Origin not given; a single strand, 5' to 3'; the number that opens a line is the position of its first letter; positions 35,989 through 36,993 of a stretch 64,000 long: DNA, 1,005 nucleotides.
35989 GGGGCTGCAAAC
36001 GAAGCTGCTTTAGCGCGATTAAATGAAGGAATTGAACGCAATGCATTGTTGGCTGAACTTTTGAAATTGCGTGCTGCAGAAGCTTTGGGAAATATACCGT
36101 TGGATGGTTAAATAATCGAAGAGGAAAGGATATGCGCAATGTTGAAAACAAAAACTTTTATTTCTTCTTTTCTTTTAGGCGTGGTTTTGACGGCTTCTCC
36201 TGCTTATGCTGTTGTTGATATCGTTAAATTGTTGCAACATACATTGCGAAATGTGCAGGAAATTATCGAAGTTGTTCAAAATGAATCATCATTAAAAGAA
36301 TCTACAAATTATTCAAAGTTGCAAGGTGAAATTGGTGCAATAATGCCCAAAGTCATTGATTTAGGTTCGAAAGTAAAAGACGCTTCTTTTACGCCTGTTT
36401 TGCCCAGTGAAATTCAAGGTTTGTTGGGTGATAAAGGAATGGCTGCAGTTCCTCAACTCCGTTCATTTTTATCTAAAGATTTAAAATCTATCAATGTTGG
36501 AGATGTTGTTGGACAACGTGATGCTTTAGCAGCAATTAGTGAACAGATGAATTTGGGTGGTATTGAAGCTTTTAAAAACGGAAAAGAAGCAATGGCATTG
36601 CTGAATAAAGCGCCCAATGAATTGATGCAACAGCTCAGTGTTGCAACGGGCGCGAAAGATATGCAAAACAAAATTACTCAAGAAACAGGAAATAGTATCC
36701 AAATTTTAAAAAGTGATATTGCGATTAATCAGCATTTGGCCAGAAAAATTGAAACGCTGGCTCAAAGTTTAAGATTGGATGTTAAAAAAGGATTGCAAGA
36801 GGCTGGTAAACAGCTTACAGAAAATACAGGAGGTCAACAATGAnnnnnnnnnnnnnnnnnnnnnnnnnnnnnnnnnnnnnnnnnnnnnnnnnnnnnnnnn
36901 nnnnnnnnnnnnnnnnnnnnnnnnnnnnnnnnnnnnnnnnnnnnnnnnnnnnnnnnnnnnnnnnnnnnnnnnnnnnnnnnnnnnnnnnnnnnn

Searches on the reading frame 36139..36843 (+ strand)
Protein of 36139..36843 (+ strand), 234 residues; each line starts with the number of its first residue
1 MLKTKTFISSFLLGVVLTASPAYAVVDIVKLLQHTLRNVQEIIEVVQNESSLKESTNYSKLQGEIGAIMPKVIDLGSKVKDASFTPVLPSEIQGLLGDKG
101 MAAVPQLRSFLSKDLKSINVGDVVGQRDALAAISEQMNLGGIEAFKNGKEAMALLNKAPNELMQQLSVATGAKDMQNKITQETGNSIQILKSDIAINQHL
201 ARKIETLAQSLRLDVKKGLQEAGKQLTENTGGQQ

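Call 5: search_protein_families(library=pfam, proteins=[window:36139-36843:+], max_evalue=0.01)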
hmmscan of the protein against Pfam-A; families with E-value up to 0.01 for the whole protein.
window:36139-36843:+ (234 aa): 0 families

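Call 20: search_protein_families(library=ncbifam, proteins=[window:36139-36843:+], max_evalue=1)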
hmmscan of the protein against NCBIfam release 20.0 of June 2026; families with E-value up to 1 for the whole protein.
window:36139-36843:+ (234 aa): 1 family
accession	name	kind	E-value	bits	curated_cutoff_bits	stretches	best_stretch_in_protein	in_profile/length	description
NF001242.0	PRK00216.1-3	equivalog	0.096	12.1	351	1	150-196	59-105/258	bifunctional demethylmenaquinone methyltransferase/2-methoxy-6-polyprenyl-1,4-benzoquinol methylase UbiE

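Call 50: search_solved_structures(query=A8, max_evalue=10)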
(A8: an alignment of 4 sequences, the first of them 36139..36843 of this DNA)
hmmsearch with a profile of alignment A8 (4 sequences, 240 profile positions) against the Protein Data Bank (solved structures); distinct sequences matched with E-value up to 10: 4.
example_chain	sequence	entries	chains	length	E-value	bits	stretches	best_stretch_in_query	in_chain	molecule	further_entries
3ag0_A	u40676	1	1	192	0.72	12.6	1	32-115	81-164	Cytoglobin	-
1v5h_A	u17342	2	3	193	0.73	12.6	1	32-115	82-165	Cytoglobin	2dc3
1v75_B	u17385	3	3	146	0.87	12.4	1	20-93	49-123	Hemoglobin A and D beta chain | Hemoglobin A/D subunit beta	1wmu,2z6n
1umo_A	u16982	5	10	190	1.4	11.7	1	32-115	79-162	CYTOGLOBIN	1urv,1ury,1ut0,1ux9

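Call 70: find_homologous_proteins(query=window:36139-36843:+, max_evalue=0.001)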
Query window:36139-36843:+ (234 aa): 3 proteins with E <= 0.001 among 503 candidates.
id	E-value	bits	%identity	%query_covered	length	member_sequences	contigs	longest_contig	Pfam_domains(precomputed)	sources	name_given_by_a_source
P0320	5.9e-139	478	100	100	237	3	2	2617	-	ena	-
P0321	5.9e-122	423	88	100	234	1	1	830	-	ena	-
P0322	3.3e-118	411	85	100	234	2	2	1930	-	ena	-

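Call 78: predict_structure(alignment_id=A10)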
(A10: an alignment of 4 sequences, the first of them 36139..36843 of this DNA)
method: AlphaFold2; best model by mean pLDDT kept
length: 234 residues; sequences in the alignment: 4
mean_pLDDT: 40.1   pTM: 0.26
mean pLDDT of the five models: 40.1, 38.6, 38.4, 37.9, 37.1
residues with pLDDT >= 90: 0; 70-90: 0; 50-70: 24; < 50: 210
segments of 3 or more residues with pLDDT < 50: 1-55, 57-89, 94-96, 111-124, 133-205, 207-212, 214-234
pLDDT, mean of each block of 10 residues (from residue 1): 23 27 36 44 46 46 43 38 40 51 56 44 49 46 33 30 29 37 40 38 46 46 39 31
secondary structure, 60 per line:
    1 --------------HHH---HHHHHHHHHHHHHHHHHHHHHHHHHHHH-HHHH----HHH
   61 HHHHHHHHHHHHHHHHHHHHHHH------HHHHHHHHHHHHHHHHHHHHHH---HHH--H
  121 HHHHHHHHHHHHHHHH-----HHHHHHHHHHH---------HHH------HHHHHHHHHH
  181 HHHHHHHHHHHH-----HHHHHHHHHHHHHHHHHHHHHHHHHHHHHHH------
elements in order: H21-48 H50-53 H58-83 H90-111 H120-136 H142-152 H171-192 H198-228
